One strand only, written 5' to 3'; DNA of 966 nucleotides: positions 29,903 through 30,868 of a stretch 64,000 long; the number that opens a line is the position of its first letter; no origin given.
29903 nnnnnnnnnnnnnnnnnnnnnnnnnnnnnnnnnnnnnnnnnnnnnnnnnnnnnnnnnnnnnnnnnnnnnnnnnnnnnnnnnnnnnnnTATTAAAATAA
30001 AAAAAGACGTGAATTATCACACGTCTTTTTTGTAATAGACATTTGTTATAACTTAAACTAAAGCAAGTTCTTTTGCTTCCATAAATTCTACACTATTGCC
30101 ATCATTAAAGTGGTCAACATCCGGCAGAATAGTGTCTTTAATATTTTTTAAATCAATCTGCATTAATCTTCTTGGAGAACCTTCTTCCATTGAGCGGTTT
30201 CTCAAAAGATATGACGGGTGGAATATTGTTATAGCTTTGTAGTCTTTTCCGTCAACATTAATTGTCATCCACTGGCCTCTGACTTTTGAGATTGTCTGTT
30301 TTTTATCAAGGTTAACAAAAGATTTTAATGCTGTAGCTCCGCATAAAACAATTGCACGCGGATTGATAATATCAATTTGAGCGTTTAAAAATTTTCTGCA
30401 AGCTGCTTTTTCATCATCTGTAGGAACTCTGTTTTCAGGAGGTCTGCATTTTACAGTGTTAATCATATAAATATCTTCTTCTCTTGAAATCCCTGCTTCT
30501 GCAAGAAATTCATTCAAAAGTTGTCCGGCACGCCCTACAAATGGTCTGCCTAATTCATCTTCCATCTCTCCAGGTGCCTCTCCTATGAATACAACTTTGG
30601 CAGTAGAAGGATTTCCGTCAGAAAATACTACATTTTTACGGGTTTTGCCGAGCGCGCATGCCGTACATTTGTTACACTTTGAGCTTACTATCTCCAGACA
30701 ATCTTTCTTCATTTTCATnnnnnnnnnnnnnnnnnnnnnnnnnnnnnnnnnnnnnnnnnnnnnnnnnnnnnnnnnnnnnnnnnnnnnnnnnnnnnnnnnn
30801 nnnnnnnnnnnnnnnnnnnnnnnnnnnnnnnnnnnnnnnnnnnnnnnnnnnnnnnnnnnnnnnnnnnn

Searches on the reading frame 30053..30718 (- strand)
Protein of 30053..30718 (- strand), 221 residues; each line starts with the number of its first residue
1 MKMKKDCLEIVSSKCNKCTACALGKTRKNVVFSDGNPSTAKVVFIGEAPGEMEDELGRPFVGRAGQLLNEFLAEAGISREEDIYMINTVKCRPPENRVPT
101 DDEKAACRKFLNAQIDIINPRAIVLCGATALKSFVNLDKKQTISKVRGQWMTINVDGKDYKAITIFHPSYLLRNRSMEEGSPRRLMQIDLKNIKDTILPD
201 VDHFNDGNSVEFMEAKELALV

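Call 44: find_encoding_contigs(protein=window:30053-30718:-, flank=2500, max_places=10)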
Protein window:30053-30718:- (221 aa): 3 contigs read that carry it; 3 places shown.
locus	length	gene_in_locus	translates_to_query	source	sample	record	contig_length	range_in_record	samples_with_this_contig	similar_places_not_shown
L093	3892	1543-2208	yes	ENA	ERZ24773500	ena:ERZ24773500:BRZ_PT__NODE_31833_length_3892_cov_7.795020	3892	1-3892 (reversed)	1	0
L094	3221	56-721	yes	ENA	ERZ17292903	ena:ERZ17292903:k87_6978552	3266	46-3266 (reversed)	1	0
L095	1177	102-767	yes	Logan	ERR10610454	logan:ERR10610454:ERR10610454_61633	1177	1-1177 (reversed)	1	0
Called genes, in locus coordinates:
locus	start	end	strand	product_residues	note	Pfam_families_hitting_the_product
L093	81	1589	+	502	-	PF01235:Na_Ala_symp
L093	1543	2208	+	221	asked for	PF03167:UDG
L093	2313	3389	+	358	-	-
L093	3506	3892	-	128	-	?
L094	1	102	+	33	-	?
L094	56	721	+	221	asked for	PF03167:UDG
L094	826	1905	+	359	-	-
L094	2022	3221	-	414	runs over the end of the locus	?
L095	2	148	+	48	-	?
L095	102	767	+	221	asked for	PF03167:UDG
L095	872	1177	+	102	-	?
